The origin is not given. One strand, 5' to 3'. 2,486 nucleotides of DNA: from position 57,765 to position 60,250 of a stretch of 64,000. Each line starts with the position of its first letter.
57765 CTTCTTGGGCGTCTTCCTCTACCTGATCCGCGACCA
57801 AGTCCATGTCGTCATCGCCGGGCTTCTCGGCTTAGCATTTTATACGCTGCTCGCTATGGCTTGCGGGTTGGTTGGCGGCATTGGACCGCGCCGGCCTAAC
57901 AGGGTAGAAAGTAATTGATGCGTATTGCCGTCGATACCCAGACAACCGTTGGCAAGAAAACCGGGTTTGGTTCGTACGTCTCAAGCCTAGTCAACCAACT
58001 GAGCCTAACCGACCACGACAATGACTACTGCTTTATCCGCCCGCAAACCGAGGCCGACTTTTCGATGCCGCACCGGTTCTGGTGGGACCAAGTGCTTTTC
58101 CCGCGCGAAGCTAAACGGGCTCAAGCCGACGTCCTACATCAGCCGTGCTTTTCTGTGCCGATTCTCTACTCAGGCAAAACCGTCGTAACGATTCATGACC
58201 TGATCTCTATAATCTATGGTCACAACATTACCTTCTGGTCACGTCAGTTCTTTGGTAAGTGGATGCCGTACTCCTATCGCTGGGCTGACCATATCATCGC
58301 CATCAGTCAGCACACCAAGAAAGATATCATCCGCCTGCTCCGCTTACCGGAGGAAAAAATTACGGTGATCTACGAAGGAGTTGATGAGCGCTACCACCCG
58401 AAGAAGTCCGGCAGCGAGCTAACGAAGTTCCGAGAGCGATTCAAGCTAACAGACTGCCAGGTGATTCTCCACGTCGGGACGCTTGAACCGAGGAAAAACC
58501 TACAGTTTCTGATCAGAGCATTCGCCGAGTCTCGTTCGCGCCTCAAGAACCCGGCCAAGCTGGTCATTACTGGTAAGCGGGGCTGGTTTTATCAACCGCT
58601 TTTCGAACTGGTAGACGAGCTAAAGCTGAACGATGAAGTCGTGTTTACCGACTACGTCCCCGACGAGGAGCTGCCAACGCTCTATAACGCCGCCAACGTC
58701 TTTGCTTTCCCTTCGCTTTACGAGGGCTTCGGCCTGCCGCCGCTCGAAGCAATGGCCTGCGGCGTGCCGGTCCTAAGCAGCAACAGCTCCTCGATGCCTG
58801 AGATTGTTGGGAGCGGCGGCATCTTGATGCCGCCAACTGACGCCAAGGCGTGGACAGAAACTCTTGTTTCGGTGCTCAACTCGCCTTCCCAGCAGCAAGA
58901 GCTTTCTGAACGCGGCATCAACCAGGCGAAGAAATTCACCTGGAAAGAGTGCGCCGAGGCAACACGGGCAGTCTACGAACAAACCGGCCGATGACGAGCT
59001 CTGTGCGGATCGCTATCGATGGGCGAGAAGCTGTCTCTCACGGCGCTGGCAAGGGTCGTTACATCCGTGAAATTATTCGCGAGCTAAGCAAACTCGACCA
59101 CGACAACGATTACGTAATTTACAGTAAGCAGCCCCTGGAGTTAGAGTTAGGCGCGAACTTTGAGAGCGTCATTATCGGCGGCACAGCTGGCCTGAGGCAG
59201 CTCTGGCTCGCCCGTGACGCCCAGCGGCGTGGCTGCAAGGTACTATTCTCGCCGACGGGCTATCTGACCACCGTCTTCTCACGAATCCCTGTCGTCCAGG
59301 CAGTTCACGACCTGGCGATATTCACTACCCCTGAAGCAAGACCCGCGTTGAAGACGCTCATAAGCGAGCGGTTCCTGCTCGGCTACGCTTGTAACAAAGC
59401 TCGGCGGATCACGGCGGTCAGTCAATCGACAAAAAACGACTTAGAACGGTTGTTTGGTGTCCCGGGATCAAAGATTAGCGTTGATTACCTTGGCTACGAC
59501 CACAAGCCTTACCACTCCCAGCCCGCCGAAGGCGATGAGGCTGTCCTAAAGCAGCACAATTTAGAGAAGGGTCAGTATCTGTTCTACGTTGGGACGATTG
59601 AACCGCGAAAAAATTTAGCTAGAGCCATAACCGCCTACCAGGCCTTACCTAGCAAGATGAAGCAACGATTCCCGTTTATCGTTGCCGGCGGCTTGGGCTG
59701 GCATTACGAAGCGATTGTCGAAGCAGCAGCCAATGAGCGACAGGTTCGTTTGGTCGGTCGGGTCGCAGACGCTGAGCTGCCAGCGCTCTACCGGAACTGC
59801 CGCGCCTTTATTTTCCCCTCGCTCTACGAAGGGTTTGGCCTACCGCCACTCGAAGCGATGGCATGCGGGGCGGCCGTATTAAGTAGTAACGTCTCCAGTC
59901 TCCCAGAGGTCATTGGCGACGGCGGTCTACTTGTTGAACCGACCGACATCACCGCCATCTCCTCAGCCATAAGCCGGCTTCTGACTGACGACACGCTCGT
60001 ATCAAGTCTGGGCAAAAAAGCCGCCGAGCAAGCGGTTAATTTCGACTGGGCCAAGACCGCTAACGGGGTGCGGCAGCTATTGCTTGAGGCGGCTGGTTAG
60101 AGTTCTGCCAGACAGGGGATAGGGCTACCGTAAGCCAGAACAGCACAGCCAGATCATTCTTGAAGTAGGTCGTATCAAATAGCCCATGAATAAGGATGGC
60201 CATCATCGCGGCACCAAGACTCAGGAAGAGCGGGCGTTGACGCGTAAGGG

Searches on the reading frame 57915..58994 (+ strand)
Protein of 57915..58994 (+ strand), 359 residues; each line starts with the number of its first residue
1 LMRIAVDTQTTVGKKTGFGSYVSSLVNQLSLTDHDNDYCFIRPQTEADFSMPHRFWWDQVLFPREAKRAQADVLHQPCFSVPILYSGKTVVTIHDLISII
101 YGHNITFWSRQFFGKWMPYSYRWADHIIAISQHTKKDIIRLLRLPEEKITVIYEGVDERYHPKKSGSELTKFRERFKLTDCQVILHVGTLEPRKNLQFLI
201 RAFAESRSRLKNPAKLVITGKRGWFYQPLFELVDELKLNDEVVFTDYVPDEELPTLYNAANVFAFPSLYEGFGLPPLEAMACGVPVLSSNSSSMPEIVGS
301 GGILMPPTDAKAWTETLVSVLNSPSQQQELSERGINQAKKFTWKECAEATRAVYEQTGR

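Call 3: search_protein_families(library=pfam, proteins=[window:57915-58994:+], max_evalue=0.01)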
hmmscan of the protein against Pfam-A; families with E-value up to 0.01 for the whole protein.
window:57915-58994:+ (359 aa): 6 families
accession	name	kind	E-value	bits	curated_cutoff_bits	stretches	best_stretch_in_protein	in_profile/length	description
PF00534.26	Glycos_transf_1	-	5.9e-41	140.3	26.4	1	177-336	11-171/172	Glycosyl transferases group 1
PF13692.12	Glyco_trans_1_4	-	3.6e-34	118.5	27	1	182-322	2-141/142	Glycosyl transferases group 1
PF13439.12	Glyco_transf_4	-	1.8e-15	57.8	28.5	1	50-158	52-168/170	Glycosyltransferase Family 4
PF20706.3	GT4-conflict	-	2.3e-13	50.3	26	1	183-347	199-382/385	Family 4 Glycosyltransferase in conflict systems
PF13524.12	Glyco_trans_1_2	-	1.3e-06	28.9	25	1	198-347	4-139/144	Glycosyl transferase-like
PF13579.12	Glyco_trans_4_4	-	1.6e-05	25.7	29.7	1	67-153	68-156/158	Glycosyl transferase 4-like domain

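Call 4: search_protein_families(library=ncbifam, proteins=[window:57915-58994:+], max_evalue=0.01)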
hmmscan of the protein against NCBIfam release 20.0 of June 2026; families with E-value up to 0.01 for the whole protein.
window:57915-58994:+ (359 aa): 39 families (the best 25 are shown)
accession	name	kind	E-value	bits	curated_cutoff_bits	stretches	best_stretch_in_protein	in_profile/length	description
TIGR04047.1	MSMEG_0565_glyc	hypoth_equivalog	1.1e-38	133.3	259.85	1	67-355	83-372/373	MSMEG_0565 family glycosyltransferase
TIGR03449.1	mycothiol_MshA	equivalog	1.1e-31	110.2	462.5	1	124-356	165-402/406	D-inositol-3-phosphate glycosyltransferase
TIGR03999.1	thiol_BshA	equivalog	2.8e-31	108.8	273.7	1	95-356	115-372/375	N-acetyl-alpha-D-glucosaminyl L-malate synthase BshA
TIGR02149.1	glgA_Coryne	subfamily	3.9e-30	105.2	302.4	1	83-356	103-389/391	glycogen synthase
TIGR03088.1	stp2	hypoth_equivalog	4.6e-28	98.3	409.05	1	125-356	138-372/374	TIGR03088 family PEP-CTERM/XrtA system glycosyltransferase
TIGR04157.1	glyco_rSAM_CFB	subfamily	4.5e-27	95.1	400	1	121-319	167-362/406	TIGR04157 family glycosyltransferase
NF050063.1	ProtGlycPglJ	equivalog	6e-23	81.6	500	1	88-347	111-356/363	N-acetylgalactosamine-N,N'-diacetylbacillosaminyl-diphospho-undecaprenol 4-alpha-N-acetylgalactosaminyltransferase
TIGR04063.1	stp3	hypoth_equivalog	1.3e-21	76.9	442.05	1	121-356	155-394/397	TIGR04063 family PEP-CTERM/XrtA system glycosyltransferase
NF041876.1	EPS_EpsE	equivalog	6.4e-21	75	400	1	121-348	159-387/389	exopolysaccharide biosynthesis GT4 family glycosyltransferase EpsE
TIGR02472.1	sucr_P_syn_N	equivalog_domain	4e-19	68.8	576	1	129-345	191-429/439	sucrose-phosphate synthase, putative, glycosyltransferase domain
NF038298.1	EPS_HpsO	equivalog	8.4e-19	67.6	575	1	119-355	142-385/388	hormogonium polysaccharide biosynthesis glycosyltransferase HpsO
NF053513.1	Gtran_IagA_BgsA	equivalog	4.8e-18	65.3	460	1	111-357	93-331/333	LTA glycolipid anchor biosynthesis glycosyltransferase, IagA/BgsA family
NF038295.1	EPS_HpsP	equivalog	3.8e-17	62.4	550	1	151-356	180-386/388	hormogonium polysaccharide biosynthesis glycosyltransferase HpsP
NF038255.1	exopoly_VpsD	equivalog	5.5e-17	61.7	300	1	55-290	86-313/381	VpsD family glycosyltransferase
NF041010.1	glycosy_Agl16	equivalog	5.6e-17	61.6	575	1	87-356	105-350/352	glycosylation protein Agl16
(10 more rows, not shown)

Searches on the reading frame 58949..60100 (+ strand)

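Call 3: search_protein_families(library=pfam, proteins=[window:58949-60100:+], max_evalue=0.01)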
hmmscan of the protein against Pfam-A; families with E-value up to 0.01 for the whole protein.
window:58949-60100:+ (383 aa): 6 families
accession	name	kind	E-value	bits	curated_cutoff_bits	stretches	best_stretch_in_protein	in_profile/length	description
PF00534.26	Glycos_transf_1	-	1.2e-36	126.3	26.4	1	201-360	7-171/172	Glycosyl transferases group 1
PF13692.12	Glyco_trans_1_4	-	3.2e-28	99.2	27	1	210-347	3-142/142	Glycosyl transferases group 1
PF13439.12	Glyco_transf_4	-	1.4e-12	48.4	28.5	1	34-185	3-168/170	Glycosyltransferase Family 4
PF13524.12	Glyco_trans_1_2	-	4.5e-09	36.8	25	1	236-362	10-129/144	Glycosyl transferase-like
PF20706.3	GT4-conflict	-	1.3e-06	28.1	26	1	207-329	196-324/385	Family 4 Glycosyltransferase in conflict systems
PF13579.12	Glyco_trans_4_4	-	2.9e-06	28.1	29.7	1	34-178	2-154/158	Glycosyl transferase 4-like domain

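Call 4: search_protein_families(library=ncbifam, proteins=[window:58949-60100:+], max_evalue=0.01)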
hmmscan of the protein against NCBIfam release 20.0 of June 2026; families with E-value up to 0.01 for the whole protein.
window:58949-60100:+ (383 aa): 34 families (the best 25 are shown)
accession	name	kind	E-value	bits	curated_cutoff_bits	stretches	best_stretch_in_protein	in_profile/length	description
TIGR04047.1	MSMEG_0565_glyc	hypoth_equivalog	2.3e-32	112.5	259.85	1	116-372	114-365/373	MSMEG_0565 family glycosyltransferase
TIGR02149.1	glgA_Coryne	subfamily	9.1e-27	94.2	302.4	1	104-372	98-381/391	glycogen synthase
TIGR03449.1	mycothiol_MshA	equivalog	5.5e-22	78.2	462.5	1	104-380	117-402/406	D-inositol-3-phosphate glycosyltransferase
TIGR03088.1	stp2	hypoth_equivalog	2.7e-20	72.8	409.05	1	155-372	141-364/374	TIGR03088 family PEP-CTERM/XrtA system glycosyltransferase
TIGR03999.1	thiol_BshA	equivalog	3.5e-20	72.3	273.7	1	145-369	139-361/375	N-acetyl-alpha-D-glucosaminyl L-malate synthase BshA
NF050063.1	ProtGlycPglJ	equivalog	3.6e-17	62.6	500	1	139-373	133-358/363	N-acetylgalactosamine-N,N'-diacetylbacillosaminyl-diphospho-undecaprenol 4-alpha-N-acetylgalactosaminyltransferase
TIGR04063.1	stp3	hypoth_equivalog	7.8e-17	61.2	442.05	1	141-371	148-385/397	TIGR04063 family PEP-CTERM/XrtA system glycosyltransferase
NF041876.1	EPS_EpsE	equivalog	2.1e-15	56.9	400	1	248-369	258-384/389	exopolysaccharide biosynthesis GT4 family glycosyltransferase EpsE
NF053787.1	GlcN_PG_synth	equivalog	3.3e-14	52.5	480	1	152-374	145-352/361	N-acetylglucosaminyl phosphatidylglycerol synthase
TIGR04157.1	glyco_rSAM_CFB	subfamily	1.5e-13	50.6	400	1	147-326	166-343/406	TIGR04157 family glycosyltransferase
NF047684.1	TeichurnBiosyTuaC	equivalog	1.9e-13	50.1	550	1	147-370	161-378/391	teichuronic acid biosynthesis protein TuaC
NF038229.1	Glyco4_Geo_Pelo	equivalog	1.9e-12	46.9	400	1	200-362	151-316/338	GPMC system family 4 glycosyltransferase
NF041010.1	glycosy_Agl16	equivalog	1.9e-12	46.8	575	1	148-378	131-348/352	glycosylation protein Agl16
NF038295.1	EPS_HpsP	equivalog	2.9e-12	46.3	550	1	197-372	195-378/388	hormogonium polysaccharide biosynthesis glycosyltransferase HpsP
NF050056.1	ProtGlycPglH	equivalog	9.6e-12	44.6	600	1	199-372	170-344/354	GalNAc-alpha-(1->4)-GalNAc-alpha-(1->3)-diNAcBac-PP-undecaprenol alpha-1,4-N-acetyl-D-galactosaminyltransferase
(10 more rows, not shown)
